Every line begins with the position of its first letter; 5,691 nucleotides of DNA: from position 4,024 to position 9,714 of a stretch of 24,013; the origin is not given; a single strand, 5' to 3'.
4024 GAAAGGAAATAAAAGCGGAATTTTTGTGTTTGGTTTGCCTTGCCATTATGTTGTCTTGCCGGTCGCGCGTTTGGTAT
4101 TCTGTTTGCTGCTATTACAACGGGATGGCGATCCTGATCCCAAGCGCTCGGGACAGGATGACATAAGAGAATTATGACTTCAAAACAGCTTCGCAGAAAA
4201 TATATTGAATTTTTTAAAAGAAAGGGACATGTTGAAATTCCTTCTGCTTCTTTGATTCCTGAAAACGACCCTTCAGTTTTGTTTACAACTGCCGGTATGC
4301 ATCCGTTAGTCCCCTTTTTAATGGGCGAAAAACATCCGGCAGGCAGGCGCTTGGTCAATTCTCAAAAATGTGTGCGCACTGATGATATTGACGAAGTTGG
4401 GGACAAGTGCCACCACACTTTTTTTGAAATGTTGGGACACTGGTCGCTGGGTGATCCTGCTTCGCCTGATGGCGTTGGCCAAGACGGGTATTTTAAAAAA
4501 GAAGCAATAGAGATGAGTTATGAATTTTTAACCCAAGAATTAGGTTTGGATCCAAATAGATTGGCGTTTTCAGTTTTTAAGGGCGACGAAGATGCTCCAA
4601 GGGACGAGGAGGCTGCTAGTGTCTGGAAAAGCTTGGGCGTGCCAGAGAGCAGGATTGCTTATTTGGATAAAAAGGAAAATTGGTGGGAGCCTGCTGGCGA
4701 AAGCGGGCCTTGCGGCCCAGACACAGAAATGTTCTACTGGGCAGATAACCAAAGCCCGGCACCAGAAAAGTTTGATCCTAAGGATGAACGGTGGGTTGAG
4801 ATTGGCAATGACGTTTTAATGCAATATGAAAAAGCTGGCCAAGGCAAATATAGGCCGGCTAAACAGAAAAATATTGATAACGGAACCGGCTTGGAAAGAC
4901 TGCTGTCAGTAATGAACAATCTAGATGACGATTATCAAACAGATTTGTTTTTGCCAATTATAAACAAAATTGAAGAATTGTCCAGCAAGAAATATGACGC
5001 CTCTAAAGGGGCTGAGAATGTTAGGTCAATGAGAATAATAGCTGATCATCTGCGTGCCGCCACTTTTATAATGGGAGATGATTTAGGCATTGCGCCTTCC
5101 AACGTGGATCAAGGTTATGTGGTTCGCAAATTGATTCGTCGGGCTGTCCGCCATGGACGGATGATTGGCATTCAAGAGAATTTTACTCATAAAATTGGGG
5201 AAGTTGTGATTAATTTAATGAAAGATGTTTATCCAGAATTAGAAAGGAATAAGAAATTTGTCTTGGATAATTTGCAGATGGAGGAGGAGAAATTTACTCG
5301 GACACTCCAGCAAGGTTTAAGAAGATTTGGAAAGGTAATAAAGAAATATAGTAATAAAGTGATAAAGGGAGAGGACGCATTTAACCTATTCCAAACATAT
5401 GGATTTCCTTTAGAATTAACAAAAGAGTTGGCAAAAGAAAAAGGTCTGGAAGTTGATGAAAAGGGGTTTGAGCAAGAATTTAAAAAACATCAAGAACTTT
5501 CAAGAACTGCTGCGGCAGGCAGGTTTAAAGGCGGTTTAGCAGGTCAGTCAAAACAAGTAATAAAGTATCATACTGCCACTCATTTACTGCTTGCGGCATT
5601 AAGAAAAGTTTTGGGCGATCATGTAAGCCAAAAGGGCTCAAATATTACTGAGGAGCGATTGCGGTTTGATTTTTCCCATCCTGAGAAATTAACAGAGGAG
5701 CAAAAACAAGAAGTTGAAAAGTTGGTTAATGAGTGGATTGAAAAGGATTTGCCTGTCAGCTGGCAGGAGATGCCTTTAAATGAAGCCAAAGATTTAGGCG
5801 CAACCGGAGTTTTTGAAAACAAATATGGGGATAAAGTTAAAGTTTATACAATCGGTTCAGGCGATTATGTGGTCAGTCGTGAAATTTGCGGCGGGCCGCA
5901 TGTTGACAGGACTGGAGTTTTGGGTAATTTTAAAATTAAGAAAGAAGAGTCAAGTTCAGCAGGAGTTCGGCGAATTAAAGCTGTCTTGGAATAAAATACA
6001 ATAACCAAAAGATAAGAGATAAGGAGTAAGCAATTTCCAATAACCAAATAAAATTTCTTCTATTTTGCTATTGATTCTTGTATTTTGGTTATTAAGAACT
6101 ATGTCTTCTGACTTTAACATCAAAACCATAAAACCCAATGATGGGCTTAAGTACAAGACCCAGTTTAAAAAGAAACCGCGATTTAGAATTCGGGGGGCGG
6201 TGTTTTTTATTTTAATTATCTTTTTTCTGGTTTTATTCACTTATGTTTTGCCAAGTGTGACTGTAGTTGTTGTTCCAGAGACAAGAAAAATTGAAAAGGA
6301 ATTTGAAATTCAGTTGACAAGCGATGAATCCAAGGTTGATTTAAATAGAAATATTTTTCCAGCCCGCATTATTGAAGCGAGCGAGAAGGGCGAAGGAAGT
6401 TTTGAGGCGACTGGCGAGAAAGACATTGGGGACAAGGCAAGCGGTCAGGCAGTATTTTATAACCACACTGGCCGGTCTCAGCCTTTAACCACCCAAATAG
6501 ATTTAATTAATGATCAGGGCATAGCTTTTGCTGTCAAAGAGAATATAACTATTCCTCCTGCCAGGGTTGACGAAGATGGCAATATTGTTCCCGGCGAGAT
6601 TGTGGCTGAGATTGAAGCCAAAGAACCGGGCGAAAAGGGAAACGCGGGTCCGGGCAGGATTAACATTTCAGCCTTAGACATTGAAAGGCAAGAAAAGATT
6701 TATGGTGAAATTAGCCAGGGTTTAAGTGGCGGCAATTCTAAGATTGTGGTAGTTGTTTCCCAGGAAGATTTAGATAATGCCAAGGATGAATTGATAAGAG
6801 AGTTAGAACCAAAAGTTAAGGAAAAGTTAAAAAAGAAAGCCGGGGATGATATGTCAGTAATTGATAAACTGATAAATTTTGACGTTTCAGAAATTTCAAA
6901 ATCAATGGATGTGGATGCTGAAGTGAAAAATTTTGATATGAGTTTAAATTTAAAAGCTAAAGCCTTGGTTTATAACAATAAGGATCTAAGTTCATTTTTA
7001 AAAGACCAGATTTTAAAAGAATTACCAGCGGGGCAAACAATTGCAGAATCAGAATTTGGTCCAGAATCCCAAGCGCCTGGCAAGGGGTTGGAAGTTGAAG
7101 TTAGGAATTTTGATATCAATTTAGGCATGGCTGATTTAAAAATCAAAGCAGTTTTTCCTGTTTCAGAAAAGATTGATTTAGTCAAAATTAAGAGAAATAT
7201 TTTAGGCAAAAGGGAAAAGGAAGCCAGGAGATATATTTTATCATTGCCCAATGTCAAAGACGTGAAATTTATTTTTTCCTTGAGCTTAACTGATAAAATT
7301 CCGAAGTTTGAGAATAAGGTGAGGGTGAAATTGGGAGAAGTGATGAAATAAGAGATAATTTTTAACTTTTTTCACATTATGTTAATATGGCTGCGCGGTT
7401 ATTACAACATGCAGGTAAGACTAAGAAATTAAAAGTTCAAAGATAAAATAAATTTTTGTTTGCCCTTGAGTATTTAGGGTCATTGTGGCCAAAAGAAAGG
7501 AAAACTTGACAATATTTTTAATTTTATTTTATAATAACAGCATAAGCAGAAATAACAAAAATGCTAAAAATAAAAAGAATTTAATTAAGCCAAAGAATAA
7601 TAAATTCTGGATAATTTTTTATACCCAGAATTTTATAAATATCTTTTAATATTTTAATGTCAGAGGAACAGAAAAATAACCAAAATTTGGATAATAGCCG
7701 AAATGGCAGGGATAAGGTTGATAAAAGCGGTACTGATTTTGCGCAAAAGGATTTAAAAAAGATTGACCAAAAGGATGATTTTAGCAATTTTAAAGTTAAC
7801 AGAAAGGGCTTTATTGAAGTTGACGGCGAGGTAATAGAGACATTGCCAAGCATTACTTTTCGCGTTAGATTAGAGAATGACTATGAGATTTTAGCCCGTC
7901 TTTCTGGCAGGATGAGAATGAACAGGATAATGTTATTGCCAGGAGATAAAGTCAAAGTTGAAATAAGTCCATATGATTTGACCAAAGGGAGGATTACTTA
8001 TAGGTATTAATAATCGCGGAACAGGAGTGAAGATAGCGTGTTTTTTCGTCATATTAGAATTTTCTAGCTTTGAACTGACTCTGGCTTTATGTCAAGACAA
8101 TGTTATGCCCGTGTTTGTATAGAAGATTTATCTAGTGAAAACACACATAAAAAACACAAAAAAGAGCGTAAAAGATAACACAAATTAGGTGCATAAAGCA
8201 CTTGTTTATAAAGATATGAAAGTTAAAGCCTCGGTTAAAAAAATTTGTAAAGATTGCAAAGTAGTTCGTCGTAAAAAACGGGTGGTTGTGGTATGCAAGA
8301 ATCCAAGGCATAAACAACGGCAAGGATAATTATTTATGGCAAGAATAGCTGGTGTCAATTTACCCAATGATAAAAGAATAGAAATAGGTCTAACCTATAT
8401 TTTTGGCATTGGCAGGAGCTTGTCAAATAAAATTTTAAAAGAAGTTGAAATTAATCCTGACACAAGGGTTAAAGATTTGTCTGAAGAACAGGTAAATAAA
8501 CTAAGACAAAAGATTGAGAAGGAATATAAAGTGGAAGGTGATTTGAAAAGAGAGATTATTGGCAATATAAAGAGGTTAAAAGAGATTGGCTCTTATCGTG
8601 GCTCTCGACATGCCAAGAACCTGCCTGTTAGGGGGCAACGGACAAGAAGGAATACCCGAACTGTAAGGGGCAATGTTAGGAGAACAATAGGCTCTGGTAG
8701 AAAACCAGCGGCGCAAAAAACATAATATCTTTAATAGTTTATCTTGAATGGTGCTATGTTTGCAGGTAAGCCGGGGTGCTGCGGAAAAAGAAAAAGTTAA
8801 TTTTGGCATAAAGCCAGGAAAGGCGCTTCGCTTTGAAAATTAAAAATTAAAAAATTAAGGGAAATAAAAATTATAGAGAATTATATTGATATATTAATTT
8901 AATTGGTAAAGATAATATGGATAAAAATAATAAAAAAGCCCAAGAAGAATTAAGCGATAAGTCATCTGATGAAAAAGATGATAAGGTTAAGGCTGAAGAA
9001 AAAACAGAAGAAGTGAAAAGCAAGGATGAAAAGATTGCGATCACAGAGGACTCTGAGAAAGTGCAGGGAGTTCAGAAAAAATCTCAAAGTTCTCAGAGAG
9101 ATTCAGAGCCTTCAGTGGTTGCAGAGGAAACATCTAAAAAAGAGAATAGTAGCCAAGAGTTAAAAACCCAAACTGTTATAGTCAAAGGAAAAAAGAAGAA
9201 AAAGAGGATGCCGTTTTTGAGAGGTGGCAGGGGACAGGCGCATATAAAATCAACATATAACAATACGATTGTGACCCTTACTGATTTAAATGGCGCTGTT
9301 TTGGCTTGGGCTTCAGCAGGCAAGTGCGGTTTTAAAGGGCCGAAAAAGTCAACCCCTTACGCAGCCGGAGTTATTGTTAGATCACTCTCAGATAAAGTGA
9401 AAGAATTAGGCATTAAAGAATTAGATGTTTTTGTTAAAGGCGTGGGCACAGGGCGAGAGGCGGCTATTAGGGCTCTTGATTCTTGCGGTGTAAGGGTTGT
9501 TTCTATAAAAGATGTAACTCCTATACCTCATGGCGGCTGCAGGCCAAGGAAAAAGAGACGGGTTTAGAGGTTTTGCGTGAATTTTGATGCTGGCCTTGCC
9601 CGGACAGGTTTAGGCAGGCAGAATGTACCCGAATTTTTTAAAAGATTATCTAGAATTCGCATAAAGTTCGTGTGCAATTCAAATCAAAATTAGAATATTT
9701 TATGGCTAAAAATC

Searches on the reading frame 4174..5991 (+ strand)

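Call 15: search_protein_families(library=pfam, proteins=[window:4174-5991:+], max_evalue=0.001)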
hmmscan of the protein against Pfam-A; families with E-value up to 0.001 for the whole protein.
window:4174-5991:+ (606 aa): 2 families
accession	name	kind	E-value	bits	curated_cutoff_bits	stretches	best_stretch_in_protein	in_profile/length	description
PF01411.24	tRNA-synt_2c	-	3.1e-141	472.1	30.3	1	6-455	2-438/552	tRNA synthetases class II (A)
PF07973.19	tRNA_SAD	-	2.1e-14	53.6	24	1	555-601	1-43/44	Threonyl and Alanyl tRNA synthetase second additional domain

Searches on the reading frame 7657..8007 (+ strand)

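Call 15: search_protein_families(library=pfam, proteins=[window:7657-8007:+], max_evalue=0.001)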
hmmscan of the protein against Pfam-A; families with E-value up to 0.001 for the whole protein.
window:7657-8007:+ (117 aa): 1 family
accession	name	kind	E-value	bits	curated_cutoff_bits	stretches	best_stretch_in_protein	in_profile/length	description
PF01176.25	eIF-1a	-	2e-22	79.1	30.2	1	53-116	1-64/64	Translation initiation factor 1A / IF-1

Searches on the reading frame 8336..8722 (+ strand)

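Call 15: search_protein_families(library=pfam, proteins=[window:8336-8722:+], max_evalue=0.001)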
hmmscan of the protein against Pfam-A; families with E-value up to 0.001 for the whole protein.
window:8336-8722:+ (129 aa): 1 family
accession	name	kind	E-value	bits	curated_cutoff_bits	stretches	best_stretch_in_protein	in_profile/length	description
PF00416.27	Ribosomal_S13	-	3.6e-30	105.4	31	1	3-109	1-128/128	Ribosomal protein S13/S18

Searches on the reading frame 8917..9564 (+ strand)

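Call 15: search_protein_families(library=pfam, proteins=[window:8917-9564:+], max_evalue=0.001)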
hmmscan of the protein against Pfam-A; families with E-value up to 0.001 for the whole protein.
window:8917-9564:+ (216 aa): 1 family
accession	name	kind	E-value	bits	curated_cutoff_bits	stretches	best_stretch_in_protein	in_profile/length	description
PF00411.24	Ribosomal_S11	-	8.6e-41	139.2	25.1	1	106-215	1-110/110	Ribosomal protein S11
